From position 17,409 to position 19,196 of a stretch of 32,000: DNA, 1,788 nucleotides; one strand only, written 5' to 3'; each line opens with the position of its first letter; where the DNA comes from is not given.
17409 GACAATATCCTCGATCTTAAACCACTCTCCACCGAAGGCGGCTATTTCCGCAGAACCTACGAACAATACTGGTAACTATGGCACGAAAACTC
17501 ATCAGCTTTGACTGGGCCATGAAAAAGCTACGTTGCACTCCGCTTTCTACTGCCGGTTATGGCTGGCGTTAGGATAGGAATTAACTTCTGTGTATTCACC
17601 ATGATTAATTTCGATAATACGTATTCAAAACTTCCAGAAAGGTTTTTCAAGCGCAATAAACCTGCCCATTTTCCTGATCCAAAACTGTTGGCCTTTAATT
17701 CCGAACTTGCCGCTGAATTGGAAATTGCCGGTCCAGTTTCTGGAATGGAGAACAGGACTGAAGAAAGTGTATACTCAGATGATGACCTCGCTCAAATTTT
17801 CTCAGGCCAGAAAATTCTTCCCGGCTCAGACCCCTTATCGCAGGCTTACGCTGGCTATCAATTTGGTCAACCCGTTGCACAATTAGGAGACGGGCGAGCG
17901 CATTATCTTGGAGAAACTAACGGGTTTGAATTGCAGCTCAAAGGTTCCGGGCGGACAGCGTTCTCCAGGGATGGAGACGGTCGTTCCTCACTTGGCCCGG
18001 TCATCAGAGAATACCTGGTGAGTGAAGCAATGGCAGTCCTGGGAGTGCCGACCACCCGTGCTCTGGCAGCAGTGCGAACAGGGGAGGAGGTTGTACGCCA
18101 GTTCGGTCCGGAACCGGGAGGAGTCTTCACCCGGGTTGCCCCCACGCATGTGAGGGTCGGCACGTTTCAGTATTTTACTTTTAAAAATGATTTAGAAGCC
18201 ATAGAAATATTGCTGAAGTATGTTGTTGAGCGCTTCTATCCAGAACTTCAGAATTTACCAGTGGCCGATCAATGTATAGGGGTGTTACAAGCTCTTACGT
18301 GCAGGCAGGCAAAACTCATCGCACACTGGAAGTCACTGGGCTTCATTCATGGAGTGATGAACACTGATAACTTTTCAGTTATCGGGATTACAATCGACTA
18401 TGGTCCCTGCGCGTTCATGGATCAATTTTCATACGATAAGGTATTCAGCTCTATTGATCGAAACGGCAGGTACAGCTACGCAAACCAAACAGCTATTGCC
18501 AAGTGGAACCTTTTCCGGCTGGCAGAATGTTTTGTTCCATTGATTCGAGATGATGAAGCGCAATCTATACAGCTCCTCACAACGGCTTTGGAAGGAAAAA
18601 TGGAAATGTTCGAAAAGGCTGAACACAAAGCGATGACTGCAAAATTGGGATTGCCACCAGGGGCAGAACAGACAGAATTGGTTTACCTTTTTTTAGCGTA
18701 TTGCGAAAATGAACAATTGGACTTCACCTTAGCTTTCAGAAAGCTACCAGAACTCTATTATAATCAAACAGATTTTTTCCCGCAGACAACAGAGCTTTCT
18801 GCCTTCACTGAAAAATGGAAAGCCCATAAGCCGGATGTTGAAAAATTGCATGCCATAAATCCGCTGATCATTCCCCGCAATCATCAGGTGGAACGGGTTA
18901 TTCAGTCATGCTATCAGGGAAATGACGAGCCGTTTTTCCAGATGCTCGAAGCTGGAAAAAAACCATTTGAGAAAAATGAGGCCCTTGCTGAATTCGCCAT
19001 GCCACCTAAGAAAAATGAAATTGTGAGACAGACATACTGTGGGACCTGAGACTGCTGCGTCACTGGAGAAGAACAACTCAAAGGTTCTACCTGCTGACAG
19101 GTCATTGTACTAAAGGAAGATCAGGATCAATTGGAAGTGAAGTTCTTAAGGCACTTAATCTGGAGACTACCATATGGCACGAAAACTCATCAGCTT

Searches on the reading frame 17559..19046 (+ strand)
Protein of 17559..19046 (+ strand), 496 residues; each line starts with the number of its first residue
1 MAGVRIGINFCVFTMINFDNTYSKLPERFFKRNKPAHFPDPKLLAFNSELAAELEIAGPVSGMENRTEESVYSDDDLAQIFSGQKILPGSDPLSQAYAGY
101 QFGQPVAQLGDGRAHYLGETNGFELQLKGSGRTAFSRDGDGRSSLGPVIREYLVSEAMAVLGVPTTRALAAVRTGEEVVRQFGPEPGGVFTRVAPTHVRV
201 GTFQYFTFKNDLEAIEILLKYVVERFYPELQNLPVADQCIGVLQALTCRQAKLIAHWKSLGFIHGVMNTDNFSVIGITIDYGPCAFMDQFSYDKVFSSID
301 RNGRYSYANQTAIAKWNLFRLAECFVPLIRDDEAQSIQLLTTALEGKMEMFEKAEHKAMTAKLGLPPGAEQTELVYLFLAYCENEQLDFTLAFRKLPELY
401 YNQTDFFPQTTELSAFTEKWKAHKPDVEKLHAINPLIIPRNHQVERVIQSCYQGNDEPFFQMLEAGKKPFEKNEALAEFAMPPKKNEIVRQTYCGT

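Call 84: search_protein_families(library=pfam, proteins=[window:17559-19046:+], max_evalue=0.00001)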
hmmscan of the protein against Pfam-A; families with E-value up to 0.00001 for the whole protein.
window:17559-19046:+ (496 aa): 1 family
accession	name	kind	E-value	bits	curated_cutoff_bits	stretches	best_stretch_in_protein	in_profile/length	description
PF02696.19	SelO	-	6.5e-96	322.3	22.8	1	14-460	3-458/466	Protein adenylyltransferase SelO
